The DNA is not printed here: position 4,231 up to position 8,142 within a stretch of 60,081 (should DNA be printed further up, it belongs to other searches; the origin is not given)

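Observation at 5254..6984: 577-aa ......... intein splitting the Walker A lysine and serine of a VirB4-type secretion ATPase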

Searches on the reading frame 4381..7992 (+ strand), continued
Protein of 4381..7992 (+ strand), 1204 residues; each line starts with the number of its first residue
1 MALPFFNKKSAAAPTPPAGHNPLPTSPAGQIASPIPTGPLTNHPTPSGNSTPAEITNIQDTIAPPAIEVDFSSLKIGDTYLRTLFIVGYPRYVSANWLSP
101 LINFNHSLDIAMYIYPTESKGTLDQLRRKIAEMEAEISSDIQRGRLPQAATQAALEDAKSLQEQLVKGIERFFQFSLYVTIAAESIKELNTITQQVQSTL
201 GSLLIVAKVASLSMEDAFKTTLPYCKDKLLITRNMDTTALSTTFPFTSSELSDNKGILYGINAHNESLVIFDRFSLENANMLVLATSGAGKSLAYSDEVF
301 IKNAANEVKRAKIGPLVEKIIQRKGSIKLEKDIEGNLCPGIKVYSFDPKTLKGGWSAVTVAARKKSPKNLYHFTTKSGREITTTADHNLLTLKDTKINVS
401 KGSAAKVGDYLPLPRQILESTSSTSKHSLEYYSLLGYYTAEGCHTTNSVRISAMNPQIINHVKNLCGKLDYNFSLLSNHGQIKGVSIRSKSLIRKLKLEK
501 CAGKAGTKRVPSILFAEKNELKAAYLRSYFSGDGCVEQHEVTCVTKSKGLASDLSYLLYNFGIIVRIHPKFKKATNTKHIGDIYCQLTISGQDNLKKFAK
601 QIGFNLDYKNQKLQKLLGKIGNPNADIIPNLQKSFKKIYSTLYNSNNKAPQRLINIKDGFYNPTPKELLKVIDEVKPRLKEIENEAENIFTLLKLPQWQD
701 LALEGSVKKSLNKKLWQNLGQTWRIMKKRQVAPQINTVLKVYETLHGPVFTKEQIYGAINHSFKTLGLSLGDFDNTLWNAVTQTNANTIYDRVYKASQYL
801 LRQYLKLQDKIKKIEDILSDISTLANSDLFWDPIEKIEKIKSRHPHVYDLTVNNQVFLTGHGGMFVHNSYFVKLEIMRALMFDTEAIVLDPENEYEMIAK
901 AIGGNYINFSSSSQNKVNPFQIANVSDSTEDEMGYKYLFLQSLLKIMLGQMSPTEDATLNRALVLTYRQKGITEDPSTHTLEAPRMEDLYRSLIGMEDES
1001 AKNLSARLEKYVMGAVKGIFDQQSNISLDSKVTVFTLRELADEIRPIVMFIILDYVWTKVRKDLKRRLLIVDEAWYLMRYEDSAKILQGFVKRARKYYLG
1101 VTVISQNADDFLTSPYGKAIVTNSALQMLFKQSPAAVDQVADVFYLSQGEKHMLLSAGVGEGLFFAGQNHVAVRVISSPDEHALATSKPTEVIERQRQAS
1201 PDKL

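Call 12: find_homologous_proteins(query=window:4381-7992:+, max_evalue=1e-10)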
Query window:4381-7992:+ (1204 aa): 3151 proteins with E <= 1e-10 among 8000 candidates; the best 120 are listed.
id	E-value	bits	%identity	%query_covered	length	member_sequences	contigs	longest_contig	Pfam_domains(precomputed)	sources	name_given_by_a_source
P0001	0.0e+0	2705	100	100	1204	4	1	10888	PF19044.7,PF14528.12,PF12846.14,PF14890.12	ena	-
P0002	0.0e+0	2286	87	96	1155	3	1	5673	PF19044.7,PF14528.12,PF12846.14,PF14890.12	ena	-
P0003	0.0e+0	2236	85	96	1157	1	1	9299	PF19044.7,PF14528.12,PF12846.14,PF14890.12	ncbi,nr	ncbi:ATP-binding protein [Candidatus Collierbacteria bacterium]|nr:ATP-binding protein [Candidatus C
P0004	0.0e+0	2194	83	96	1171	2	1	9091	PF19044.7,PF14528.12,PF12846.14,PF14890.12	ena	-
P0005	0.0e+0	2106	85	58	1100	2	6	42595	PF19044.7,PF14528.12,PF12846.14,PF14890.12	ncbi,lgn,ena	ncbi:MAG: LAGLIDADG family homing endonuclease [Patescibacteria group bacterium]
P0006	0.0e+0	2097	79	95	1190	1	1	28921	PF19044.7,PF14528.12,PF12846.14,PF14890.12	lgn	-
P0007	0.0e+0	2083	77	99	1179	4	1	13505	PF19044.7,PF14528.12,PF12846.14,PF14890.12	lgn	-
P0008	0.0e+0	1792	66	100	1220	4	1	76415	PF19044.7,PF14528.12,PF12846.14,PF14890.12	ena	-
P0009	0.0e+0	1776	67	97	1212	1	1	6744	PF19044.7,PF14528.12,PF12846.14,PF14890.12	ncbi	-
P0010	0.0e+0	1772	65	100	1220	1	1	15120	PF19044.7,PF14528.12,PF12846.14,PF14890.12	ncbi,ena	-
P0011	0.0e+0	1656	64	58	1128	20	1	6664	PF19044.7,PF14528.12,PF12846.14,PF14890.12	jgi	-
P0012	0.0e+0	1493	65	83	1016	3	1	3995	PF19044.7,PF14528.12,PF12846.14,PF14890.12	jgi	-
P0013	0.0e+0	1345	53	95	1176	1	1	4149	PF19044.7,PF14528.12,PF12846.14,PF14890.12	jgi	-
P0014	0.0e+0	1329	48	63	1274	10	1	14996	PF19044.7,PF14528.12,PF12846.14,PF14890.12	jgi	-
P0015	0.0e+0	1328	53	97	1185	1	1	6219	PF19044.7,PF14528.12,PF12846.14,PF14890.12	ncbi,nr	ncbi:MAG: hypothetical protein HY381_01680 [Candidatus Chisholmbacteria bacterium]|nr:hypothetical p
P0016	0.0e+0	1324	49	64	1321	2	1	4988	PF19044.7,PF14528.12,PF12846.14,PF14890.12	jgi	-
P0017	0.0e+0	1315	52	95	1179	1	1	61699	PF19044.7,PF14528.12,PF12846.14,PF14890.12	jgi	jgi:intein/homing endonuclease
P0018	0.0e+0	1309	52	96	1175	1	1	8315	PF19044.7,PF14528.12,PF12846.14,PF14890.12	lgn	-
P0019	0.0e+0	1309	52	97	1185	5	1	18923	PF19044.7,PF14528.12,PF12846.14,PF14890.12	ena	-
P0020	0.0e+0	1306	49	68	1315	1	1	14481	PF19044.7,PF14528.12,PF12846.14,PF14890.12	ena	-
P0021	0.0e+0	1305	50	98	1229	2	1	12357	PF19044.7,PF14528.12,PF12846.14,PF14890.12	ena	-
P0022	0.0e+0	1304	52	97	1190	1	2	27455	PF19044.7,PF14528.12,PF12846.14,PF14890.12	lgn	-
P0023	0.0e+0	1301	51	97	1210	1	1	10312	PF19044.7,PF14528.12,PF12846.14,PF14890.12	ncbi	-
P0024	0.0e+0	1299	53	95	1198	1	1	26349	PF19044.7,PF14528.12,PF12846.14,PF14890.12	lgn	-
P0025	0.0e+0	1297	53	95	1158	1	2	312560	PF19044.7,PF14528.12,PF12846.14,PF14890.12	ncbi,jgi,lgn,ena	-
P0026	0.0e+0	1294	52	97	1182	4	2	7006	PF19044.7,PF14528.12,PF12846.14,PF14890.12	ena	-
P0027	0.0e+0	1288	47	64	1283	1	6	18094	PF19044.7,PF14528.12,PF12846.14,PF14890.12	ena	-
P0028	0.0e+0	1284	46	64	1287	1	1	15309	PF19044.7,PF14528.12,PF12846.14,PF14890.12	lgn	-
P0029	0.0e+0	1279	52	96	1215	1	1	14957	PF19044.7,PF14528.12,PF12846.14,PF14890.12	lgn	-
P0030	0.0e+0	1278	47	64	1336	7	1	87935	PF19044.7,PF14528.12,PF14890.12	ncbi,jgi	-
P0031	0.0e+0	1276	51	95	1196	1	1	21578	PF19044.7,PF14528.12,PF12846.14,PF14890.12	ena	-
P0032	0.0e+0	1276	52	95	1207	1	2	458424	PF19044.7,PF14528.12,PF12846.14,PF14890.12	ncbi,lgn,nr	ncbi:ATP-binding protein [Candidatus Daviesbacteria bacterium]|nr:ATP-binding protein [Candidatus Da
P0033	0.0e+0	1273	52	95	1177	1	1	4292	PF19044.7,PF14528.12,PF12846.14,PF14890.12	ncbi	-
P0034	0.0e+0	1272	52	94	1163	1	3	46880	PF19044.7,PF14528.12,PF12846.14,PF14890.12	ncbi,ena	-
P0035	0.0e+0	1270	52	95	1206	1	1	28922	PF19044.7,PF14528.12,PF14890.12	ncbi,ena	-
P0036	0.0e+0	1268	51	95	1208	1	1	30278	PF19044.7,PF14528.12,PF14890.12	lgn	-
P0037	0.0e+0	1264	51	98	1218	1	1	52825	PF05204.20,PF19044.7,PF14528.12,PF12846.14,PF14890.12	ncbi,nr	ncbi:MAG: hypothetical protein M1120_02495 [Patescibacteria group bacterium]|nr:hypothetical protein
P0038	0.0e+0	1264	50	100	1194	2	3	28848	PF19044.7,PF14528.12,PF12846.14,PF14890.12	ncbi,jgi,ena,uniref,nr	ncbi:hypothetical protein COT65_00140 [Candidatus Shapirobacteria bacterium CG09_land_8_20_14_0_10_4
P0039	0.0e+0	1263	45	64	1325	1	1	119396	PF19044.7,PF14528.12,PF14890.12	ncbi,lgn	-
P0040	0.0e+0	1263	51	94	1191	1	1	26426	PF19044.7,PF14528.12,PF14890.12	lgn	-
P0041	0.0e+0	1261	52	95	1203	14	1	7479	PF19044.7,PF14528.12,PF14890.12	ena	-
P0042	0.0e+0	1259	50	99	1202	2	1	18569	PF19044.7,PF14528.12,PF14890.12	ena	-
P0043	0.0e+0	1256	52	95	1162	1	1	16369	PF19044.7,PF14528.12,PF12846.14,PF14890.12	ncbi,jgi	jgi:intein/homing endonuclease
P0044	0.0e+0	1256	51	95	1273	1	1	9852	PF19044.7,PF14528.12,PF14890.12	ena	-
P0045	0.0e+0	1254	51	95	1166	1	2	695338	PF05204.20,PF19044.7,PF14528.12,PF14890.12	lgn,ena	-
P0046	0.0e+0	1252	50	97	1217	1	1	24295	PF19044.7,PF14528.12,PF14890.12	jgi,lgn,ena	-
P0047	0.0e+0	1252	50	100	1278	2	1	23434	PF19044.7,PF14528.12,PF12846.14,PF14890.12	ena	-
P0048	0.0e+0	1251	49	95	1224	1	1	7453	PF19044.7,PF14528.12,PF12846.14,PF14890.12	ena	-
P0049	0.0e+0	1251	47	64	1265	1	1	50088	PF19044.7,PF14528.12,PF12846.14,PF14890.12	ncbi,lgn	-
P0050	0.0e+0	1249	49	97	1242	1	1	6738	PF19044.7,PF14528.12,PF12846.14,PF14890.12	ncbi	ncbi:MAG: LAGLIDADG family homing endonuclease [Patescibacteria group bacterium]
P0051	0.0e+0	1249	50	98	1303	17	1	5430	PF19044.7,PF14528.12,PF12846.14,PF14890.12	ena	-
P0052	0.0e+0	1248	49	98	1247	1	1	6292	PF19044.7,PF14528.12,PF12846.14,PF14890.12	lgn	-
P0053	0.0e+0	1247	46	64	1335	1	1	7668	PF19044.7,PF14528.12,PF12846.14,PF14890.12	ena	-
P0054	0.0e+0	1247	50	99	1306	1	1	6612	PF19044.7,PF14528.12,PF14890.12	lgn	-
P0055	0.0e+0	1246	50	95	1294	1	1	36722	PF19044.7,PF14528.12,PF12846.14,PF14890.12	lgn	-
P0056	0.0e+0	1246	51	94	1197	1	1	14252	PF05204.20,PF19044.7,PF14528.12,PF14890.12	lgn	-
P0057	0.0e+0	1246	51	95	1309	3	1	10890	PF19044.7,PF14528.12,PF12846.14,PF14890.12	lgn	-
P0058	0.0e+0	1245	49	95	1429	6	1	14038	PF19044.7,PF14528.12,PF12846.14,PF26593.2,PF14890.12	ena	-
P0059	0.0e+0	1245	50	97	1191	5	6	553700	PF19044.7,PF14528.12,PF12846.14,PF14890.12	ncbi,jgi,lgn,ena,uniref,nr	ncbi:MAG: Type IV secretory pathway VirB4 component-like protein [Candidatus Woesebacteria bacterium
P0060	0.0e+0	1242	49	97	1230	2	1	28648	PF19044.7,PF14528.12,PF14890.12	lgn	-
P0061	0.0e+0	1241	50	97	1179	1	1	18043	PF19044.7,PF14528.12,PF14890.12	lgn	-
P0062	0.0e+0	1241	50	95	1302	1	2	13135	PF19044.7,PF01935.24,PF14528.12,PF12846.14,PF14890.12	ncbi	-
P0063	0.0e+0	1239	50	96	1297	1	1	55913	PF19044.7,PF14528.12,PF12846.14,PF14890.12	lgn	-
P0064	0.0e+0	1239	51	95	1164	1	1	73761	PF19044.7,PF14528.12,PF14890.12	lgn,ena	-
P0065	0.0e+0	1238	49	98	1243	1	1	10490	PF19044.7,PF14528.12,PF14890.12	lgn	-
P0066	0.0e+0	1236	51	94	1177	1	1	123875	PF19044.7,PF14528.12,PF14890.12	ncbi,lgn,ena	-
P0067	0.0e+0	1236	48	98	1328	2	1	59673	PF19044.7,PF01935.24,PF14528.12,PF14890.12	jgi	-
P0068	0.0e+0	1236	48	95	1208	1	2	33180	PF19044.7,PF14528.12,PF14890.12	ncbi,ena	-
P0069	0.0e+0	1236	51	95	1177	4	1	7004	PF19044.7,PF14528.12,PF12846.14,PF14890.12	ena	-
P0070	0.0e+0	1236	51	95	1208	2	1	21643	PF19044.7,PF14528.12,PF12846.14,PF14890.12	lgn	-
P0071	0.0e+0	1235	49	100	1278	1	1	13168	PF19044.7,PF14528.12,PF14890.12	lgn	-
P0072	0.0e+0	1234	47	64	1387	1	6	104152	PF19044.7,PF14528.12,PF12846.14,PF14890.12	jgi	-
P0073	0.0e+0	1232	48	98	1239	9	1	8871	PF19044.7,PF14528.12,PF12846.14,PF14890.12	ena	-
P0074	0.0e+0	1231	50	95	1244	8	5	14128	PF19044.7,PF14528.12,PF12846.14,PF14890.12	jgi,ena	-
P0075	0.0e+0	1231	50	95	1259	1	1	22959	PF19044.7,PF14528.12,PF12846.14,PF14890.12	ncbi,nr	ncbi:hypothetical protein HYT02_01190 [Candidatus Gottesmanbacteria bacterium]|nr:hypothetical prote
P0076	0.0e+0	1230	49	99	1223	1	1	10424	PF19044.7,PF14528.12,PF12846.14,PF14890.12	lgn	-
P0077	0.0e+0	1230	59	32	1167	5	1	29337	PF19044.7,PF14528.12,PF12846.14,PF14890.12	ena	-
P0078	0.0e+0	1230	50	94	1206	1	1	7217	PF19044.7,PF14528.12,PF14890.12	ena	-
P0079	0.0e+0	1229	48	98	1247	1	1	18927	PF19044.7,PF14528.12,PF12846.14,PF14890.12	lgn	-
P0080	0.0e+0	1228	50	95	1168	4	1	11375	PF19044.7,PF14528.12,PF14890.12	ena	-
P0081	0.0e+0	1227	49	94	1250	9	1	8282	PF19044.7,PF14528.12,PF14890.12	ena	-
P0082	0.0e+0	1226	51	95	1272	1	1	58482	PF19044.7,PF14528.12,PF12846.14,PF14890.12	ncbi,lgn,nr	ncbi:hypothetical protein HZB78_02030 [Candidatus Collierbacteria bacterium]|nr:hypothetical protein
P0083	0.0e+0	1223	49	96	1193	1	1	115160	PF19044.7,PF14528.12,PF14890.12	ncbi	-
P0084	0.0e+0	1222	49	95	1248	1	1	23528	PF19044.7,PF14528.12,PF12846.14,PF14890.12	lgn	-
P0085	0.0e+0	1222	48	95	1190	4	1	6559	PF19044.7,PF14528.12,PF12846.14,PF14890.12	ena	-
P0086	0.0e+0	1220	48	95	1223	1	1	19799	PF19044.7,PF14528.12,PF14890.12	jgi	jgi:intein/homing endonuclease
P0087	0.0e+0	1217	49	95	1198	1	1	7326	PF19044.7,PF14528.12,PF12846.14,PF14890.12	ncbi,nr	ncbi:MAG: ATP-binding protein [Candidatus Woesebacteria bacterium]|nr:ATP-binding protein [Candidatu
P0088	0.0e+0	1216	50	94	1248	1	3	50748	PF19044.7,PF14528.12,PF12846.14,PF14890.12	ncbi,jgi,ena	-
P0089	0.0e+0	1216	48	96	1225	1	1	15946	PF19044.7,PF01935.24,PF14528.12,PF12846.14,PF14890.12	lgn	-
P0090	0.0e+0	1213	50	94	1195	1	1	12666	PF19044.7,PF14528.12,PF14890.12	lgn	-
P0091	0.0e+0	1212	49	96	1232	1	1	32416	PF19044.7,PF14528.12,PF14890.12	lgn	-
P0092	0.0e+0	1211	47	100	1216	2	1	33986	PF19044.7,PF01935.24,PF14528.12,PF12846.14,PF14890.12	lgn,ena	-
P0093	0.0e+0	1211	48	94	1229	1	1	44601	PF19044.7,PF14528.12,PF14890.12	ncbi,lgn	-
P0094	0.0e+0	1210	48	97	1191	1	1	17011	PF19044.7,PF14528.12,PF12846.14,PF14890.12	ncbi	ncbi:MAG: LAGLIDADG family homing endonuclease [Patescibacteria group bacterium]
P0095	0.0e+0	1210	48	97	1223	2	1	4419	PF19044.7,PF01935.24,PF14528.12,PF12846.14,PF14890.12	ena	-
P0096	0.0e+0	1209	48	95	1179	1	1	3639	PF05204.20,PF19044.7,PF14528.12,PF14890.12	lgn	-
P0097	0.0e+0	1208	50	94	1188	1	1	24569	PF19044.7,PF14528.12,PF12846.14,PF14890.12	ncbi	-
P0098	0.0e+0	1204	47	96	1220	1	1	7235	PF19044.7,PF14528.12,PF12846.14,PF14890.12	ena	-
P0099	0.0e+0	1202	48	94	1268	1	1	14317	PF19044.7,PF14528.12,PF14890.12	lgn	-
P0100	0.0e+0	1201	49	96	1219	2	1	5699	PF19044.7,PF01935.24,PF14528.12,PF12846.14,PF14890.12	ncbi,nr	ncbi:ATP-binding protein [Candidatus Gottesmanbacteria bacterium]|nr:ATP-binding protein [Candidatus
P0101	0.0e+0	1201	47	98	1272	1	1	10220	PF19044.7,PF14528.12,PF14890.12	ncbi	-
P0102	0.0e+0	1201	48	97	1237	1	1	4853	PF19044.7,PF01935.24,PF14528.12,PF12846.14,PF14890.12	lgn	-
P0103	0.0e+0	1201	48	94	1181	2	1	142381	PF19044.7,PF14528.12,PF14890.12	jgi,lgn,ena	-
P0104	0.0e+0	1200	49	96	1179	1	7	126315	PF19044.7,PF14528.12,PF14890.12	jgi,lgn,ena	jgi:intein/homing endonuclease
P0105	0.0e+0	1197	47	94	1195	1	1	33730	PF19044.7,PF14528.12,PF14890.12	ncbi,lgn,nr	ncbi:MAG: LAGLIDADG family homing endonuclease [bacterium]|nr:LAGLIDADG family homing endonuclease [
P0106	0.0e+0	1195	48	97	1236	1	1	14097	PF19044.7,PF14528.12,PF12846.14,PF14890.12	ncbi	-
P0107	0.0e+0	1195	49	95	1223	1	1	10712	PF19044.7,PF14528.12,PF12846.14,PF14890.12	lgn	-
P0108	0.0e+0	1194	49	94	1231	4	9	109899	PF19044.7,PF14528.12,PF12846.14,PF14890.12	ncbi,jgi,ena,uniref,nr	ncbi:MAG: Type IV secretory pathway VirB4 component-like protein [Candidatus Woesebacteria bacterium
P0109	0.0e+0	1194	48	96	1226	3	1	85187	PF19044.7,PF01935.24,PF14528.12,PF12846.14,PF14890.12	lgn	-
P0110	0.0e+0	1193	48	96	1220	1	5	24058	PF19044.7,PF01935.24,PF14528.12,PF12846.14,PF14890.12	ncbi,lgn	-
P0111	0.0e+0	1192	48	99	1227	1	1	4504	PF19044.7,PF01935.24,PF14528.12,PF12846.14,PF14890.12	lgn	-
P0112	0.0e+0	1191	49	95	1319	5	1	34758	PF19044.7,PF14528.12,PF12846.14,PF14890.12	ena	-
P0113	0.0e+0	1189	48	97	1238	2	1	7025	PF19044.7,PF01935.24,PF14528.12,PF14890.12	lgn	-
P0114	0.0e+0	1189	47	95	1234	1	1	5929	PF19044.7,PF14528.12,PF12846.14,PF14890.12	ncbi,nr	ncbi:ATP-binding protein [Candidatus Gottesmanbacteria bacterium]|nr:ATP-binding protein [Candidatus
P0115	0.0e+0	1189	47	97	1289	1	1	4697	PF19044.7,PF01935.24,PF14528.12,PF12846.14,PF14890.12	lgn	-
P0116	0.0e+0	1187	46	98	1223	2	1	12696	PF19044.7,PF14528.12,PF12846.14,PF14890.12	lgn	-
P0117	0.0e+0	1187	48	94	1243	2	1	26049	PF19044.7,PF14528.12,PF12846.14,PF14890.12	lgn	-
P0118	0.0e+0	1186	46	96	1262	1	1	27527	PF19044.7,PF14528.12,PF12846.14,PF14890.12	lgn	-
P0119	0.0e+0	1184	48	97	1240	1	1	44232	PF19044.7,PF14528.12,PF12846.14,PF14890.12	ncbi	-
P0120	0.0e+0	1180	48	95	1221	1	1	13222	PF19044.7,PF14528.12,PF12846.14,PF14890.12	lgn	-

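Call 30: find_encoding_contigs(protein=P0002, flank=8000, max_places=2)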
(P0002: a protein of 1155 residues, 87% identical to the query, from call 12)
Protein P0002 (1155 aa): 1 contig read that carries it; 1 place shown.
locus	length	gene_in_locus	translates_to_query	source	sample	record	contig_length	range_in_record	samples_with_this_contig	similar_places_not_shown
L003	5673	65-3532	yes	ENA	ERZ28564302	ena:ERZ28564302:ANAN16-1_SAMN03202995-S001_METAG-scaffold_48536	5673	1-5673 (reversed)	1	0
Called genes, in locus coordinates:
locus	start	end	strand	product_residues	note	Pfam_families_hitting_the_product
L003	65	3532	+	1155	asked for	PF14890:Intein_splicing, PF14528:LAGLIDADG_3, PF19044:P-loop_TraG, PF12846:AAA_10 (weak)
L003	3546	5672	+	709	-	?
